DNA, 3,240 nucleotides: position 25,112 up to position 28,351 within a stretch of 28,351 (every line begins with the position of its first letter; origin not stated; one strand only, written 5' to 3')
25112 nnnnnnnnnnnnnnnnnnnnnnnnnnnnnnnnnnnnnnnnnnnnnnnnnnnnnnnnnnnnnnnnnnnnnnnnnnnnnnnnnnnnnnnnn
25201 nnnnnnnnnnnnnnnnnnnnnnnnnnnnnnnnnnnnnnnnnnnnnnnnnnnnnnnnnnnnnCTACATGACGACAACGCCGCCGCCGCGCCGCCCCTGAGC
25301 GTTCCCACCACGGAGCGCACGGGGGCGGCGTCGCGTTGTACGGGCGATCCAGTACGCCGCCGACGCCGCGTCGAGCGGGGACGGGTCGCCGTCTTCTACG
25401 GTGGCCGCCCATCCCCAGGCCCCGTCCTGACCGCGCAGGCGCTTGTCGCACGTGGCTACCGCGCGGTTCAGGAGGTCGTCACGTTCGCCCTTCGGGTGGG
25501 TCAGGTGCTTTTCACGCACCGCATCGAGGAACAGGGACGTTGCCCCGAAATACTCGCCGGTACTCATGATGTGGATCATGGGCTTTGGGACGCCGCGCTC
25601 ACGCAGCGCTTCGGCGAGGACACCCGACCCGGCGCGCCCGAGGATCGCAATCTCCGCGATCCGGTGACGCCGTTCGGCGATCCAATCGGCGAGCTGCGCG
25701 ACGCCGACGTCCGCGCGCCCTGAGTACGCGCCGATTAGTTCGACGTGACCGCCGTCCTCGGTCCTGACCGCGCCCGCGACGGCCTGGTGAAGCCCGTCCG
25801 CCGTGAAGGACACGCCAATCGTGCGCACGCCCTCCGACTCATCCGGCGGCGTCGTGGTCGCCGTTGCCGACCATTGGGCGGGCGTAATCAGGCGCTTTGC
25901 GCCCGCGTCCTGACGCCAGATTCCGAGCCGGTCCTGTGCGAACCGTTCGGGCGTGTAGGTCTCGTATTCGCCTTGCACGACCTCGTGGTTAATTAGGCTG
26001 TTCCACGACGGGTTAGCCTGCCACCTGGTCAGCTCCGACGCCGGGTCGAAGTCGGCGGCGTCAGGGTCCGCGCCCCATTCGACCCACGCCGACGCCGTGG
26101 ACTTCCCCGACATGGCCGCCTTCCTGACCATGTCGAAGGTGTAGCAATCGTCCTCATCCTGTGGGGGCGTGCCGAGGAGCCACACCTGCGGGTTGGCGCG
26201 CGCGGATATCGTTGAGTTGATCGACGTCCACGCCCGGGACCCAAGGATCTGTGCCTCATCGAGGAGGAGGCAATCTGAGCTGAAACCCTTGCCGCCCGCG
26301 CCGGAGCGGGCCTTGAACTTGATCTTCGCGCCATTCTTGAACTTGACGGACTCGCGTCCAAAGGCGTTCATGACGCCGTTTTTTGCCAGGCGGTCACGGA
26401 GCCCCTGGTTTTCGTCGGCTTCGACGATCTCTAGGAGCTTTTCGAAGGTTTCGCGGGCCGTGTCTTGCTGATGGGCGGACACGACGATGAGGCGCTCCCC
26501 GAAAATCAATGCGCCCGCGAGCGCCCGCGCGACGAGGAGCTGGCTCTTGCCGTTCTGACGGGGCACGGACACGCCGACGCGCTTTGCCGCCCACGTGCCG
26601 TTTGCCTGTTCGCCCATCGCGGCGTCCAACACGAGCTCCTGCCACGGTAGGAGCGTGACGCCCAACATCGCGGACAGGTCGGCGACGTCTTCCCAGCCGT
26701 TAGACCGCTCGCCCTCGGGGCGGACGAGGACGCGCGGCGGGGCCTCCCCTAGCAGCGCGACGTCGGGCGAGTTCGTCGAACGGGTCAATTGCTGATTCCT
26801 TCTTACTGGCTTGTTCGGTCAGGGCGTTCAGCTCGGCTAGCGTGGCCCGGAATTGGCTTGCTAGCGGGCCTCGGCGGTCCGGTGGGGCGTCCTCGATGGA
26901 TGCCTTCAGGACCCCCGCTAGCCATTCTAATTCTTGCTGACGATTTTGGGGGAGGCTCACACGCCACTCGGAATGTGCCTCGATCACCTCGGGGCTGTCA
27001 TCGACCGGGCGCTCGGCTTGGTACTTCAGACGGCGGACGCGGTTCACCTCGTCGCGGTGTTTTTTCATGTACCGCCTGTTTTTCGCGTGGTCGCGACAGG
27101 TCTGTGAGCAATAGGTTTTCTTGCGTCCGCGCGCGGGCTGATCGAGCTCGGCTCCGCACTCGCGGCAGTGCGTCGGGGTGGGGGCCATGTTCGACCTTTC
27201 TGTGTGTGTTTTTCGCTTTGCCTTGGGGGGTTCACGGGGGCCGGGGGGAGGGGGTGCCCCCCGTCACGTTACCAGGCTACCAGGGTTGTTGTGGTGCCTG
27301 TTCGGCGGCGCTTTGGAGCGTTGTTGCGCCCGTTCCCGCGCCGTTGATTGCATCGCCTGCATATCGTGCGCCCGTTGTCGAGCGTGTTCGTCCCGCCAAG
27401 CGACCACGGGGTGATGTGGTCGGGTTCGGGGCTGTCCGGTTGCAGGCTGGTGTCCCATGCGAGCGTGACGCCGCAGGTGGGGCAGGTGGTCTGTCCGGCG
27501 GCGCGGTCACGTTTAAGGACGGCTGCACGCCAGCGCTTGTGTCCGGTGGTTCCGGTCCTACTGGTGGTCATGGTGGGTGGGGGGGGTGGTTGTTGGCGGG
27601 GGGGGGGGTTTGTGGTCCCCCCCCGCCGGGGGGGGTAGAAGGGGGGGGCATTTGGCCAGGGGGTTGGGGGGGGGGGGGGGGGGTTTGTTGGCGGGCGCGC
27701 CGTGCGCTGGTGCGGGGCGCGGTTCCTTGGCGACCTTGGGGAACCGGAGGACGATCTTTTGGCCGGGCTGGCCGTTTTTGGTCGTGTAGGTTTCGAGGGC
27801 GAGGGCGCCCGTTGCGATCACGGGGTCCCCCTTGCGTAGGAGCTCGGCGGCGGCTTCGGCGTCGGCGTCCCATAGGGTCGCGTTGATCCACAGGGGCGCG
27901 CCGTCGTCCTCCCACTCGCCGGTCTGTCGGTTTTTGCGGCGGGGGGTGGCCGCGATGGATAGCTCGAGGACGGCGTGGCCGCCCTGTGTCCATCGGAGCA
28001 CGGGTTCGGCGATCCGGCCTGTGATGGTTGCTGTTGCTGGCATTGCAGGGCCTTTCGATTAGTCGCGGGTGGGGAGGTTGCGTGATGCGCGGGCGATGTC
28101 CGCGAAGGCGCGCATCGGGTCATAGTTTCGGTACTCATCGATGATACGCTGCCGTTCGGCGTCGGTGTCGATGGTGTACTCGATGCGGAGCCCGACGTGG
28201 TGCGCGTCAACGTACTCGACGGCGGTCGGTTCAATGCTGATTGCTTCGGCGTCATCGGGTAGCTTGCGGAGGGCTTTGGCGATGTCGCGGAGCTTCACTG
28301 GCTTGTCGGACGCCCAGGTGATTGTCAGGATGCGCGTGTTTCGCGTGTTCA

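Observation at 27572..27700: Homopolymer cluster (up to G18) where all three frames are open: the SSB C-terminus is ambiguous and one frame fuses SSB to the HNH nuclease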

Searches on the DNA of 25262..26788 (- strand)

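Call 45: search_rna_families(source=L042, start=300, end=1700, threshold=evalue, max_evalue=1)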
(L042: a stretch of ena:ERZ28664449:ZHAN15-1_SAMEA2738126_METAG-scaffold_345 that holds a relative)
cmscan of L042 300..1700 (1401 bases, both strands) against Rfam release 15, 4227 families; matches with E-value up to 1: 1.
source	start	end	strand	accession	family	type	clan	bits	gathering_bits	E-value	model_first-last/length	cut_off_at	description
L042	815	845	+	RF03397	mir-1234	Gene; miRNA;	-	22.1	70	0.92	1-57/57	no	mir-1234 microRNA precursor family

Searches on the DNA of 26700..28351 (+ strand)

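Call 5: search_dna_similar(query=window:26700-28351:+, collection=phages, mode=distant, max_rows=30)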
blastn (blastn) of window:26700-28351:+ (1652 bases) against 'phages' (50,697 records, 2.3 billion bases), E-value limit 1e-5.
Records with a match: 144; places in all: 145; records where one place covers at least 80% of the query: 0.
Best place of each record, by identity: 90-95% 1; 60-80% 143.
By first word of the organism name: Propionibacterium 118; Cutibacterium 25; Actinomyces 1.
By host as written in the record: Propionibacterium acnes 63; Cutibacterium acnes 32; Propionibacterium acnes ATCC 6919 21; - 6; Cutibacterium acnes ATCC 6919 5; Cutibacterium acnes 05-A-026 4; Propionibacterium acnes#ATCC 6919 3; Cutibacterium acnes 02-A-018 2; and 8 more.
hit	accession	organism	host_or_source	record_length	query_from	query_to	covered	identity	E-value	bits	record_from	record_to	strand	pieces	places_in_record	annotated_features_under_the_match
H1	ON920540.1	Actinomyces phage LC001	Schalia odontolyticus XH001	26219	1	901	55%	93.1%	0e+0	1337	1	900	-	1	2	record has no annotation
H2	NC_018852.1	Propionibacterium phage P100D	Cutibacterium acnes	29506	649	797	9%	74.2%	1e-14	88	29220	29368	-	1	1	47: HNH endonuclease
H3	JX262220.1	Propionibacterium phage P100D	Cutibacterium acnes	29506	649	797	9%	74.2%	1e-14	88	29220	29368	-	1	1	47: hypothetical protein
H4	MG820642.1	Propionibacterium phage pa28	Cutibacterium acnes 02-A-018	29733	649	797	9%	73.5%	6e-13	83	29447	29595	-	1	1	hypothetical protein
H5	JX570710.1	Propionibacterium phage PHL071N05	Propionibacterium acnes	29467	649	797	9%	72.8%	7e-12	79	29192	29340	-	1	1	putative endonuclease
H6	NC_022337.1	Propionibacterium phage PHL071N05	Propionibacterium acnes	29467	649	797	9%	72.8%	7e-12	79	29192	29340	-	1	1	HNH endonuclease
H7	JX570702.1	Propionibacterium phage PHL111M01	Propionibacterium acnes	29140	649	797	9%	72.2%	3e-10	74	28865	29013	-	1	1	putative endonuclease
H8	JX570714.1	Propionibacterium phage PHL112N00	Propionibacterium acnes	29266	649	797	9%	72.2%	3e-10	74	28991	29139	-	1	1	putative endonuclease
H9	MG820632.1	Propionibacterium phage pa310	Cutibacterium acnes 05-A-026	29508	649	797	9%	72.2%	3e-10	74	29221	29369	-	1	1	hypothetical protein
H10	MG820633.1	Propionibacterium phage pa59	Cutibacterium acnes 03-A-023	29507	649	797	9%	72.2%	3e-10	74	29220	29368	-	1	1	hypothetical protein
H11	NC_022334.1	Propionibacterium phage PHL112N00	Propionibacterium acnes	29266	649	797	9%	72.2%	3e-10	74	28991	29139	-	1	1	HNH endonuclease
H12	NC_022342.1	Propionibacterium phage PHL111M01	Propionibacterium acnes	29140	649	797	9%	72.2%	3e-10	74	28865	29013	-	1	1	HNH endonuclease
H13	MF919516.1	Propionibacterium phage LilBandit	Propionibacterium acnes#ATCC 6919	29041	649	797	9%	72.2%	3e-10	74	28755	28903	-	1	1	HNH endonuclease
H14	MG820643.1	Propionibacterium phage pa35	Cutibacterium acnes 05-A-026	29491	649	797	9%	72.1%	1e-9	72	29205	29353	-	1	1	hypothetical protein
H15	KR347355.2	Propionibacterium phage QueenBey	Propionibacterium acnes ATCC 6919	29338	649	797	9%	72.1%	1e-9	72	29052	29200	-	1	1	HNH endonuclease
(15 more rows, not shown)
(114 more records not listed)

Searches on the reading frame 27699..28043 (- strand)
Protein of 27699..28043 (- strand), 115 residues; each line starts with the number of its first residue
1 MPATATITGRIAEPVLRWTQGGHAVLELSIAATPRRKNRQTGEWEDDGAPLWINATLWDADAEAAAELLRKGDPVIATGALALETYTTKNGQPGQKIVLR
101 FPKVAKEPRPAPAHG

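Call 13: find_related_loci(query=window:27699-28043:-, collection=viral_contigs, flank=1500)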
Query window:27699-28043:- (115 aa) in viral_contigs; peptide patterns used: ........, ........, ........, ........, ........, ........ (x = any residue, [..] = any of these).
29 stretches matched a pattern; 9 encode a relative of the query (tblastn E <= 1e-3); 9 distinct loci.
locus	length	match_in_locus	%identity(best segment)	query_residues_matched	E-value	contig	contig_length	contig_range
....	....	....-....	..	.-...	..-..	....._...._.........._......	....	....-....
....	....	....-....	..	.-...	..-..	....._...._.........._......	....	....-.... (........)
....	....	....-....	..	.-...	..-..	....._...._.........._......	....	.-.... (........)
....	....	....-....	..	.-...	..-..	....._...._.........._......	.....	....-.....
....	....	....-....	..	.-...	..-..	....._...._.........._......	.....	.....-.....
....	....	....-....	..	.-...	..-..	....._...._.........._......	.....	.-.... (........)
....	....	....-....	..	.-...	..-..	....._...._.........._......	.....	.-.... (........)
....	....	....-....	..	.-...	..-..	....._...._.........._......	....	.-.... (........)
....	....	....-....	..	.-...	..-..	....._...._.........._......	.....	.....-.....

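Call 14: find_related_loci(query=window:27699-28043:-, collection=genome_contigs, flank=1500)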
Query window:27699-28043:- (115 aa) in genome_contigs; peptide patterns used: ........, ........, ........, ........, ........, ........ (x = any residue, [..] = any of these).
600 stretches matched a pattern (row limit reached: there are more); 2 encode a relative of the query (tblastn E <= 1e-3); 2 distinct loci.
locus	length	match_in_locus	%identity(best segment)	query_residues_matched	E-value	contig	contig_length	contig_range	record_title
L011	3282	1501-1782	31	13-107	2e-9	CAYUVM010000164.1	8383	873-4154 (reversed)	MAG TPA_asm: uncultured Cytophagia bacterium isolate SRP173033_co3_178 genome assembly, contig: NODE_12119_length_8383_c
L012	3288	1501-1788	33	7-97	6e-9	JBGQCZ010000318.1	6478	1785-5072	MAG: Gemmataceae bacterium isolate OBJ2_061818_110_28 k141_425615_length_6478_cov_8.0000, whole genome shotgun sequence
